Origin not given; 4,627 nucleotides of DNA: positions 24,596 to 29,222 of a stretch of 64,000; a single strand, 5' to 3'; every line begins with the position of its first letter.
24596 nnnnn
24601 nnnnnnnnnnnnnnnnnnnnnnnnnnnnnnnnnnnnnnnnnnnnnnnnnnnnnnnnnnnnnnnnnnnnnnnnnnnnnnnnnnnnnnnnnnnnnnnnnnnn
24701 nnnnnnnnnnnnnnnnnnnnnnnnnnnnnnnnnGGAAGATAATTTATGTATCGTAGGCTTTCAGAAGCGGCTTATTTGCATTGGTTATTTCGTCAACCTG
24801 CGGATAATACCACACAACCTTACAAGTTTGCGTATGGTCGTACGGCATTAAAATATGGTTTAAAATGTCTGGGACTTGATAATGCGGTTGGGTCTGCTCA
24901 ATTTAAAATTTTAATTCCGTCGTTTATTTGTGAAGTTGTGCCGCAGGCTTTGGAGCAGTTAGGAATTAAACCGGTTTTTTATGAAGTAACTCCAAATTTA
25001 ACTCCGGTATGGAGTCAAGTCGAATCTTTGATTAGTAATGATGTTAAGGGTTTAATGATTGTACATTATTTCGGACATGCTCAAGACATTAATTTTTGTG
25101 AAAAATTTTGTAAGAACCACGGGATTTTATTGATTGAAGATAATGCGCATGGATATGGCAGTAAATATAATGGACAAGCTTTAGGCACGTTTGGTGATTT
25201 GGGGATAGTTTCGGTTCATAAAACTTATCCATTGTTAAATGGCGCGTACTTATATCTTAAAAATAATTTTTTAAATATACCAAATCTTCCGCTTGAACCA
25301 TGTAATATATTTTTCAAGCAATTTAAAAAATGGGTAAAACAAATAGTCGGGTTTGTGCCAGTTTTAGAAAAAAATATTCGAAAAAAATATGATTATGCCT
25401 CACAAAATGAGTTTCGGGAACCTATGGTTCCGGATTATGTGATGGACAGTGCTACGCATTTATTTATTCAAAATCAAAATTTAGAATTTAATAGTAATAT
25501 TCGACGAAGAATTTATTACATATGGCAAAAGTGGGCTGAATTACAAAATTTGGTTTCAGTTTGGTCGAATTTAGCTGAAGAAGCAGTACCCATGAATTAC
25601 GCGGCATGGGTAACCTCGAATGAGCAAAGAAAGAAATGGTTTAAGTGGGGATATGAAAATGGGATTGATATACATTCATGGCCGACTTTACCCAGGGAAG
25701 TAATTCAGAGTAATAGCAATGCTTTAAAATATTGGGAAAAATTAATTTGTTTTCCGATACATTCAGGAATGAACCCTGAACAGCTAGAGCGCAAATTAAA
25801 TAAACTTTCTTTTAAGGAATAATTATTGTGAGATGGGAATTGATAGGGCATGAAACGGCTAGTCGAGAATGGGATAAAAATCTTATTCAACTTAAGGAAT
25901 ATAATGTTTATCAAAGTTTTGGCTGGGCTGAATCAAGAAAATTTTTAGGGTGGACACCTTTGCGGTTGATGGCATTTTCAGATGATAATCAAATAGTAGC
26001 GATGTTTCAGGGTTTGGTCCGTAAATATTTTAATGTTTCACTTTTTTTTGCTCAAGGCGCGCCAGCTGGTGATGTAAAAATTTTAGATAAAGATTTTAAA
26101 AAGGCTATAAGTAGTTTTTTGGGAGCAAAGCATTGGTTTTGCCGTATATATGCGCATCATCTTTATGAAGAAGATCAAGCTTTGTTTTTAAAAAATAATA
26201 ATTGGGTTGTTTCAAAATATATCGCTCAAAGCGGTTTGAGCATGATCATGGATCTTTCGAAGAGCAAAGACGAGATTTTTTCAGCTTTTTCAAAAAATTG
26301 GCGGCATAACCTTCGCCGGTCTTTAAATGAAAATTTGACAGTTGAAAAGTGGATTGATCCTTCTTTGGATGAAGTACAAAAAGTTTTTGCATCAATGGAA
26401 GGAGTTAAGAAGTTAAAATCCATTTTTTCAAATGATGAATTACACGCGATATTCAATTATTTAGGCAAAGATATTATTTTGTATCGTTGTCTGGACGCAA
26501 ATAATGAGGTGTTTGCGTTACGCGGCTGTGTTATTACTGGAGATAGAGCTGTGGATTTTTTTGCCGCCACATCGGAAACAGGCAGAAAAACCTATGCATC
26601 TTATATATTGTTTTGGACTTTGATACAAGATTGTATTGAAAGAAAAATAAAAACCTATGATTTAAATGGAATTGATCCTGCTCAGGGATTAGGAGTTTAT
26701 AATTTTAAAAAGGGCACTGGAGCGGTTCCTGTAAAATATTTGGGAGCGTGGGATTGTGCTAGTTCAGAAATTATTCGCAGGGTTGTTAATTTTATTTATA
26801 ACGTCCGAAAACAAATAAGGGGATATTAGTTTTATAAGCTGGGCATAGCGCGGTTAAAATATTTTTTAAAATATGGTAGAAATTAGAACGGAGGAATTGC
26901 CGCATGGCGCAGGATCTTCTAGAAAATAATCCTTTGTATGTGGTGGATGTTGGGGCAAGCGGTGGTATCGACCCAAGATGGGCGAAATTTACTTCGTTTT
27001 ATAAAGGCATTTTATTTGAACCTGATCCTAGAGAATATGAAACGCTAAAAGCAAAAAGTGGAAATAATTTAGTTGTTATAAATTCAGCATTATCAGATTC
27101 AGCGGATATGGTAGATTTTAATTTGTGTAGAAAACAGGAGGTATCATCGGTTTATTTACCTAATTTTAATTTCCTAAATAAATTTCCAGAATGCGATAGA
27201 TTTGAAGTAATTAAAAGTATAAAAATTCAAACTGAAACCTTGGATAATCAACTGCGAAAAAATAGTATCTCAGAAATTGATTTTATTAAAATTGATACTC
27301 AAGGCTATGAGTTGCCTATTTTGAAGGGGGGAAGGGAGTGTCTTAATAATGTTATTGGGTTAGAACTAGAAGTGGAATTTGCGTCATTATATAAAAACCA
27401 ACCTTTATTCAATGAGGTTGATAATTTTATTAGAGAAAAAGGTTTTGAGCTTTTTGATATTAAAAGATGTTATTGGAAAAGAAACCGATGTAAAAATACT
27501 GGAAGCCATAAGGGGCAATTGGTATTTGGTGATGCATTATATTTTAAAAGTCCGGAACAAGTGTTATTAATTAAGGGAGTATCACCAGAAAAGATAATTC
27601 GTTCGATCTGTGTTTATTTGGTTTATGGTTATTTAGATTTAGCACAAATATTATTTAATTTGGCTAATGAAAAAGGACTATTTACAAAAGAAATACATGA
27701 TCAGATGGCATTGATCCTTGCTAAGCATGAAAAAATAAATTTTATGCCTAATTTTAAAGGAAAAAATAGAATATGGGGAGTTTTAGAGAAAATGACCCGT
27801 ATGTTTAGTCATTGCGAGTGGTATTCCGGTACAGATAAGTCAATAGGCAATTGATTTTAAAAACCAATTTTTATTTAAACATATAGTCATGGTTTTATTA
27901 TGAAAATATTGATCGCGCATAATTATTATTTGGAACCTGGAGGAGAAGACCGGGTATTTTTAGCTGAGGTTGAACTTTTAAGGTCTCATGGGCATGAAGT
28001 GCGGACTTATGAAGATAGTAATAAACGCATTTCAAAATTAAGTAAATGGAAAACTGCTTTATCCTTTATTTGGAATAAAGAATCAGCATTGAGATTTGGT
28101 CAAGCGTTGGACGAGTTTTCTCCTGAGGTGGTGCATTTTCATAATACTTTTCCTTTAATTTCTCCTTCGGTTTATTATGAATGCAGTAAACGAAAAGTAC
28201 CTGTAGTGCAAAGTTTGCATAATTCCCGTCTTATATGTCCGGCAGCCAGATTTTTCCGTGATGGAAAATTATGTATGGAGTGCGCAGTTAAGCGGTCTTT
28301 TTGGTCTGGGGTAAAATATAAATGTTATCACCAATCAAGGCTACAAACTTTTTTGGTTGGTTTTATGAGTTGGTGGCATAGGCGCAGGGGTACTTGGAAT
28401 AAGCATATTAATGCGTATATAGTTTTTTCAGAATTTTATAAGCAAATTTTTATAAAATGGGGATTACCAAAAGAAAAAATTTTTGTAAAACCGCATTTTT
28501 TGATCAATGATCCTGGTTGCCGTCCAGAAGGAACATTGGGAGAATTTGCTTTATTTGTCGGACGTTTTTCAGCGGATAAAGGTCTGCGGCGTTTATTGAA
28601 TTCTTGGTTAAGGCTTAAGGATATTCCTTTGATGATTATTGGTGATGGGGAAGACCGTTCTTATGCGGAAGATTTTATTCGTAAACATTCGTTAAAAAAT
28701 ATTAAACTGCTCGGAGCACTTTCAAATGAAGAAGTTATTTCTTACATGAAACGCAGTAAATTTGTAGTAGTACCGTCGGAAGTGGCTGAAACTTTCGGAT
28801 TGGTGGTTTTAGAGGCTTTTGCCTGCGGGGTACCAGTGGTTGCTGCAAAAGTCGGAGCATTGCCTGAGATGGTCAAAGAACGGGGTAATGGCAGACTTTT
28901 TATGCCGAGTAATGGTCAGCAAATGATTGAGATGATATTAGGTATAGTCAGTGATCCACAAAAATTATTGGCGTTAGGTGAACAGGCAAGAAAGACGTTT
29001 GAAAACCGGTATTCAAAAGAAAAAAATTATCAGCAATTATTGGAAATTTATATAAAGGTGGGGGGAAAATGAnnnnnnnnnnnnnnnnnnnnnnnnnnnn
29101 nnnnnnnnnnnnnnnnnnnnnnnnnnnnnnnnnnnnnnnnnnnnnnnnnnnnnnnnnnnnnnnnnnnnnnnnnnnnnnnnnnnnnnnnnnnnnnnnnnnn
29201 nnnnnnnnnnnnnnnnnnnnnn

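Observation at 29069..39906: Battery of GT-C-like polytopic proteins interleaved with three polyprenyl-phosphate-type GT2 enzymes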

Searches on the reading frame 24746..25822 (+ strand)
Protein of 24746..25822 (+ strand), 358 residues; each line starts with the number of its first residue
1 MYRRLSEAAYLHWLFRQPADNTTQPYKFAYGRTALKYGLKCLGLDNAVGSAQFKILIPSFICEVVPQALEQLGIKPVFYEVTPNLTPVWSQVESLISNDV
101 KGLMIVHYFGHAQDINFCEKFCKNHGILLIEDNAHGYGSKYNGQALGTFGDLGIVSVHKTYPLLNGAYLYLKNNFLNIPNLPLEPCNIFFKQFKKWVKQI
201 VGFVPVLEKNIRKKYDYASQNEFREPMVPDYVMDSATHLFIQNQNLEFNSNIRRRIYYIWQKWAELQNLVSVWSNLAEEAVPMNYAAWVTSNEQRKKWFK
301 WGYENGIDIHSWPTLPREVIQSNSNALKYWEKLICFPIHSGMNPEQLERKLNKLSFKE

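Call 5: search_protein_families(library=pfam, proteins=[window:24746-25822:+], max_evalue=0.01)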
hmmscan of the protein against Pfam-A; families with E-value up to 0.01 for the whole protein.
window:24746-25822:+ (358 aa): 1 family
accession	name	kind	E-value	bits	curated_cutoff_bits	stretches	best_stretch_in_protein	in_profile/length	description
PF01041.23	DegT_DnrJ_EryC1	-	4.3e-23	82.6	19.8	1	33-163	50-176/360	DegT/DnrJ/EryC1/StrS aminotransferase family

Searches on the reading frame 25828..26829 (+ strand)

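Call 5: search_protein_families(library=pfam, proteins=[window:25828-26829:+], max_evalue=0.01)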
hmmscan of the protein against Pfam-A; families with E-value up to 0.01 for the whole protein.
window:25828-26829:+ (333 aa): 2 families
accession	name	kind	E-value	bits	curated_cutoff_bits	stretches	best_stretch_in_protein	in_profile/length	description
PF02388.22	FemAB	-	1.4e-14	54.3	24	1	235-323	314-404/406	FemAB family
PF13480.13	Acetyltransf_6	-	8.2e-08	32.9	22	1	157-294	2-142/143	Acetyltransferase (GNAT) domain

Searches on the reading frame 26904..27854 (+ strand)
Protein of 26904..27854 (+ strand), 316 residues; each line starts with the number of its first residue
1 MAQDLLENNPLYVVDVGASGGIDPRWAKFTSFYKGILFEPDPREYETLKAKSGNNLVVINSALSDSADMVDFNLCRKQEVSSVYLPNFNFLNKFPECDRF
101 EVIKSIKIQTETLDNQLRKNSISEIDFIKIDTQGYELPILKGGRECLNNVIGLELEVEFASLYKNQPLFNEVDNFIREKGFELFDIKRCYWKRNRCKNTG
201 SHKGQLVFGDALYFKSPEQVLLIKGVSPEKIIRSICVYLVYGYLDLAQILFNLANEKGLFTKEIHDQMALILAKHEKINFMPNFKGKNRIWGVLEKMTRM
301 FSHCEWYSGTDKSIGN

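Call 5: search_protein_families(library=pfam, proteins=[window:26904-27854:+], max_evalue=0.01)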
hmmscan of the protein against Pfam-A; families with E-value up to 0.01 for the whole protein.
window:26904-27854:+ (316 aa): 1 family
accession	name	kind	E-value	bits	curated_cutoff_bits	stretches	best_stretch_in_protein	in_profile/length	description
PF05050.19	Methyltransf_21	-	2.4e-20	73.8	22.7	1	15-183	1-173/173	Methyltransferase FkbM domain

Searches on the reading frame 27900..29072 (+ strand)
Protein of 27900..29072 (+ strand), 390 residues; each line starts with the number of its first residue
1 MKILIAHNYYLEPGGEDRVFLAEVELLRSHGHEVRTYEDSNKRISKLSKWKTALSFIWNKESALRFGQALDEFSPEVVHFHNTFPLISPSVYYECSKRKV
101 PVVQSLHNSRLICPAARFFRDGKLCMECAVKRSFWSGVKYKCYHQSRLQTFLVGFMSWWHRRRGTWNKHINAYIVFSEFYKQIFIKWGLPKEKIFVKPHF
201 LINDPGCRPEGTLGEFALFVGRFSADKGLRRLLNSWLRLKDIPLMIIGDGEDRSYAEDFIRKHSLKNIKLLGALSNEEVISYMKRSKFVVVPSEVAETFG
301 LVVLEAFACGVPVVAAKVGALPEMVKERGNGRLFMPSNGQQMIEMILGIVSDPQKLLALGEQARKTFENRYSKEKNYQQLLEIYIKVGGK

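Call 5: search_protein_families(library=pfam, proteins=[window:27900-29072:+], max_evalue=0.01)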
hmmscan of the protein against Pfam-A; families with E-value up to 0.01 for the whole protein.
window:27900-29072:+ (390 aa): 6 families
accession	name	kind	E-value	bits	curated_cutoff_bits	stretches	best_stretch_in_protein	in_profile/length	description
PF00534.26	Glycos_transf_1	-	2.7e-34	118.6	26.4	1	215-365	16-171/172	Glycosyl transferases group 1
PF13692.12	Glyco_trans_1_4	-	1.4e-26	93.9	27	1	218-352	5-142/142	Glycosyl transferases group 1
PF13524.12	Glyco_trans_1_2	-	1.7e-10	41.4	25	1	230-382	3-144/144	Glycosyl transferase-like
PF13439.12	Glyco_transf_4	-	1.1e-09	39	28.5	1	14-198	2-163/170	Glycosyltransferase Family 4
PF20706.3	GT4-conflict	-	1.7e-07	31.1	26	1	276-379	272-384/385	Family 4 Glycosyltransferase in conflict systems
PF13579.12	Glyco_trans_4_4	-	2.1e-07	31.9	29.7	1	61-198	58-156/158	Glycosyl transferase 4-like domain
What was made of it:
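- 27900..29072 (+): GT4 (GT-B) cytoplasmic glycosyltransferase. It is a conserved neighbour of the F family in related loci. Pfam Glycos_transf_1, 118.6 bits (call 5).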
